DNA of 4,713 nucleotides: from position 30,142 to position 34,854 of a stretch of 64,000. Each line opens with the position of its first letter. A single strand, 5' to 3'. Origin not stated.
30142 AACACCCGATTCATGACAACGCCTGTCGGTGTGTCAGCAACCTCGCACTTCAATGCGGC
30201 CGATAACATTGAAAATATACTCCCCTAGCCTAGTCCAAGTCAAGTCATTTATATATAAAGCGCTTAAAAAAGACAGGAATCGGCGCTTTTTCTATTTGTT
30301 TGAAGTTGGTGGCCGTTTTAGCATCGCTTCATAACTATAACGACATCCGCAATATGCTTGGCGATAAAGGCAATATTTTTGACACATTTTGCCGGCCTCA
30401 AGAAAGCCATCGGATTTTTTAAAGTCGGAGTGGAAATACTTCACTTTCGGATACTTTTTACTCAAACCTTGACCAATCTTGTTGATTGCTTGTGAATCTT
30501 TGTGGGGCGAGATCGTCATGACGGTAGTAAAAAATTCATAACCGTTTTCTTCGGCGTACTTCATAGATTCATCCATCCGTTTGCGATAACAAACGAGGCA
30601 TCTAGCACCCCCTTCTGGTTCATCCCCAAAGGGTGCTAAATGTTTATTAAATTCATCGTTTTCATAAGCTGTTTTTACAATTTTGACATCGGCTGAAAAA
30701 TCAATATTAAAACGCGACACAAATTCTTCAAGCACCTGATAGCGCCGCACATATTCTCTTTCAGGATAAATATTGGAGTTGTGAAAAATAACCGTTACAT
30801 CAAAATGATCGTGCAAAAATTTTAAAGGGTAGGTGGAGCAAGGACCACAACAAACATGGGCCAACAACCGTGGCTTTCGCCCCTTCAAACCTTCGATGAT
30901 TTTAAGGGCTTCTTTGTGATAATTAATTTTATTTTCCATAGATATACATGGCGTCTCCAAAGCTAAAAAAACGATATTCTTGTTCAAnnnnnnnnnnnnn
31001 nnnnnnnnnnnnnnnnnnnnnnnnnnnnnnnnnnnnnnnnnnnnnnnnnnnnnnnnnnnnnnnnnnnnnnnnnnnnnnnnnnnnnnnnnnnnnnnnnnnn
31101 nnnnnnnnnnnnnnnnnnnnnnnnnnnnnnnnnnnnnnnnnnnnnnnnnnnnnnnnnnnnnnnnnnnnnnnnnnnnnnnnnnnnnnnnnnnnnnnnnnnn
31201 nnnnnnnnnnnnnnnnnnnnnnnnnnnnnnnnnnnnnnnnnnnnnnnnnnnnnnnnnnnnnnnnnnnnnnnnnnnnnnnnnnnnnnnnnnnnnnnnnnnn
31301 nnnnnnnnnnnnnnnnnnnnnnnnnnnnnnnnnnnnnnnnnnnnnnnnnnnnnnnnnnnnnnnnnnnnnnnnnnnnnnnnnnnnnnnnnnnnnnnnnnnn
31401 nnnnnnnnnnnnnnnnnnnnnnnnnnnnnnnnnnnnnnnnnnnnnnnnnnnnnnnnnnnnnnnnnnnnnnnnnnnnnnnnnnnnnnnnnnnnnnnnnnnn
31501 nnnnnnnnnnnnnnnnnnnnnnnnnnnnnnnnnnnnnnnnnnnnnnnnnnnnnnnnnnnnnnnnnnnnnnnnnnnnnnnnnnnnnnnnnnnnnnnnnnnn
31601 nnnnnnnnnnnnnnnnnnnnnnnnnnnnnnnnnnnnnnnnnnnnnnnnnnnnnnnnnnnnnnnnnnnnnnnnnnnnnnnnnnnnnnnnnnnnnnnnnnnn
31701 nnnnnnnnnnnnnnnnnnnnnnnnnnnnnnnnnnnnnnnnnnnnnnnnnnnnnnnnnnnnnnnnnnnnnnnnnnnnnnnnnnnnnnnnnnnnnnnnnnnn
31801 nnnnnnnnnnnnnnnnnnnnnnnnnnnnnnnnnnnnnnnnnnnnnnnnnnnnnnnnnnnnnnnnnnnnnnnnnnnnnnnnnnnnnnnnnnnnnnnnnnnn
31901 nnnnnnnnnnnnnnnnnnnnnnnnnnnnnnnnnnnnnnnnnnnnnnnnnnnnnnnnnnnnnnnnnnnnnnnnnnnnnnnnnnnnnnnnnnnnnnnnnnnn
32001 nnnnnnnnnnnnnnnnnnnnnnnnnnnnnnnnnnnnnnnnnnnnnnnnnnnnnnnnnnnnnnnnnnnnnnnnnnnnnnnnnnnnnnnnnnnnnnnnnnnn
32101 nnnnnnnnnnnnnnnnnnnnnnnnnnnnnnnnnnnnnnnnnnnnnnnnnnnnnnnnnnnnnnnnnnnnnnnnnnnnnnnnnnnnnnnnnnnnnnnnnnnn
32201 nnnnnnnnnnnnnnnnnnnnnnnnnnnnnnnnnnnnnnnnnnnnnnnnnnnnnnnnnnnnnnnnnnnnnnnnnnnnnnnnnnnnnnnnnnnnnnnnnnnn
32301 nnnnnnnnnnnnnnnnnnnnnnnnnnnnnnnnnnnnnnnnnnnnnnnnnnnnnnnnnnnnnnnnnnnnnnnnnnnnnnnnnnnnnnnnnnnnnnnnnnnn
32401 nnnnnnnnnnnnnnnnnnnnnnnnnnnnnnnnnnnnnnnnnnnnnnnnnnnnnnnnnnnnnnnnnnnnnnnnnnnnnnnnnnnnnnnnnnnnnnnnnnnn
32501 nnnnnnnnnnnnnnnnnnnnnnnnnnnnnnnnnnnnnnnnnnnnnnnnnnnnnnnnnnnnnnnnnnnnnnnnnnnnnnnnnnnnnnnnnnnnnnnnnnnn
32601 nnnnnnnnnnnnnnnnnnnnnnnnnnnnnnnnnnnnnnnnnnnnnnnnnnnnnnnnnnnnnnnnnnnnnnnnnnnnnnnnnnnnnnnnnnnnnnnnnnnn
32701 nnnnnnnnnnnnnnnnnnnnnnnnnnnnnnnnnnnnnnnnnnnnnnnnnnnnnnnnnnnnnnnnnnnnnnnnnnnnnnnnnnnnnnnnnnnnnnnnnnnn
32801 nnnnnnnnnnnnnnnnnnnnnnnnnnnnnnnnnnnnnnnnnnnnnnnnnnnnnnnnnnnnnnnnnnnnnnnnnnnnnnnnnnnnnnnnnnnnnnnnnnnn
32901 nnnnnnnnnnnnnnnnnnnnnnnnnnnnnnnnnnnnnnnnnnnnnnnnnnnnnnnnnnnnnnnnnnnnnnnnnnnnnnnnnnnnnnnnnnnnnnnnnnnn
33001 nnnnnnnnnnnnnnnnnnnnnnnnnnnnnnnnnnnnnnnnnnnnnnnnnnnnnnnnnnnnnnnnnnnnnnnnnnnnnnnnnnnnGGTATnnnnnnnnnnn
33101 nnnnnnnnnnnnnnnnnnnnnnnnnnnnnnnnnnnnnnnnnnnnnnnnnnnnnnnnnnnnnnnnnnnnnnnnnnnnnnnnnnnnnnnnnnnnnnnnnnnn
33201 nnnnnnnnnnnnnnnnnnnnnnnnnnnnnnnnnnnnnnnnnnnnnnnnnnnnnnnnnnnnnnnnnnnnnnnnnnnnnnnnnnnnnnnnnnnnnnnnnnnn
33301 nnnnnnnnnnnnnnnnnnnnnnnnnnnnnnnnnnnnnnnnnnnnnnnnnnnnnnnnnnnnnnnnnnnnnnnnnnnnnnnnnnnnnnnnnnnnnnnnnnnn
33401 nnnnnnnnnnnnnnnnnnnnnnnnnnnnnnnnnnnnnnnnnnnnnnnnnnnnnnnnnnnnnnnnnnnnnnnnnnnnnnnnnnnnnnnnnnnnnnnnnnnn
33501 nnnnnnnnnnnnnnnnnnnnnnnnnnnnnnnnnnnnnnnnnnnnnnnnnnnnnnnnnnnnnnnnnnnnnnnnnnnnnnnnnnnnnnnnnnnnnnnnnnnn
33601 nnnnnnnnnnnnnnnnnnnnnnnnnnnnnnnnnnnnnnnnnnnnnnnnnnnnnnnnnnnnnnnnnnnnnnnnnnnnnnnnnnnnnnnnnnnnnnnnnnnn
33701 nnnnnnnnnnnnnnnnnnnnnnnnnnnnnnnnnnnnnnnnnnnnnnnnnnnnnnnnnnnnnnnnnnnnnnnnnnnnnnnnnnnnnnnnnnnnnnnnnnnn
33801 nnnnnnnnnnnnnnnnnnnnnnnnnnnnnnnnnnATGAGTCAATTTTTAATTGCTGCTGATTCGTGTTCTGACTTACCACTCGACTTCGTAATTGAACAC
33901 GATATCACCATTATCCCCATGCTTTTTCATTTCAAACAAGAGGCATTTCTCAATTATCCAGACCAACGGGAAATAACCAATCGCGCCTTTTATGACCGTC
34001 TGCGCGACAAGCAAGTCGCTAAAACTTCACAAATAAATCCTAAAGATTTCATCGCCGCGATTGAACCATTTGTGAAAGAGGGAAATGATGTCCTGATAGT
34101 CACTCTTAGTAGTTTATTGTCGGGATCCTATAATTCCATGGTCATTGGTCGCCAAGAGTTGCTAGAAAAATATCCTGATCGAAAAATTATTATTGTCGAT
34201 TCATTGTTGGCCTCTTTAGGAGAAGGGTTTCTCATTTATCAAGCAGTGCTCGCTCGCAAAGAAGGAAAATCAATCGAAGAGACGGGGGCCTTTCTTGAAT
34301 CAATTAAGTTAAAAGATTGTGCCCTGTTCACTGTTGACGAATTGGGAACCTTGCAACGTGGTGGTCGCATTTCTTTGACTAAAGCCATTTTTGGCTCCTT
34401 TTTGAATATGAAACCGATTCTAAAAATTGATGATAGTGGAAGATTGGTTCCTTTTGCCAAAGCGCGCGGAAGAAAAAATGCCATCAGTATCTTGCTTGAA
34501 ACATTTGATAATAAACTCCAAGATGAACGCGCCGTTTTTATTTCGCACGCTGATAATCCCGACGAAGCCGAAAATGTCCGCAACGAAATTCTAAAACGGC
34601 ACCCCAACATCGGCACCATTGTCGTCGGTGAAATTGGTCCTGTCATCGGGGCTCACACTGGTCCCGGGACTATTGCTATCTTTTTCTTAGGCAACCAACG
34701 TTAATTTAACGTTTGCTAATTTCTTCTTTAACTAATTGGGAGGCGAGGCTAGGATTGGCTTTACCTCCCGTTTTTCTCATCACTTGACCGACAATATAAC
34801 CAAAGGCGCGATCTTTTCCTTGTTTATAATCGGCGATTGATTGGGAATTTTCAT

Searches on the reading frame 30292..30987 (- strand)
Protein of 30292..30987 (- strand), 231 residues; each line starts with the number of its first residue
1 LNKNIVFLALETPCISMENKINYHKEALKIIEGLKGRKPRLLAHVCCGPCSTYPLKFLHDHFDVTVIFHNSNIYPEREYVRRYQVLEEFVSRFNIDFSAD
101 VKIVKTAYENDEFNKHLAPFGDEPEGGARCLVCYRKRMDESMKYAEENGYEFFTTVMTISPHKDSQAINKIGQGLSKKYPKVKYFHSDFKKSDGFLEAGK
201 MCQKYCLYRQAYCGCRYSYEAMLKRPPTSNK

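Call 28: search_protein_families(library=pfam, proteins=[window:30292-30987:-], max_evalue=0.01)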
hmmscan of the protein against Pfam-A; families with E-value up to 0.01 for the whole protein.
window:30292-30987:- (231 aa): 1 family
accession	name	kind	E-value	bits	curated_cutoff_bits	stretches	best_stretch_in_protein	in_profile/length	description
PF02677.20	QueH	-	2.3e-55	187.8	23.5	1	41-220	1-174/175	Epoxyqueuosine reductase QueH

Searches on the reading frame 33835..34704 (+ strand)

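Call 28: search_protein_families(library=pfam, proteins=[window:33835-34704:+], max_evalue=0.01)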
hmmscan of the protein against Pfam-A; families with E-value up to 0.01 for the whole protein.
window:33835-34704:+ (289 aa): 1 family
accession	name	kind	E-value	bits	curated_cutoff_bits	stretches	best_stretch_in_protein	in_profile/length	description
PF02645.21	DegV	-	4.5e-73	246.4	27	1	5-285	3-278/280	Uncharacterised protein, DegV family COG1307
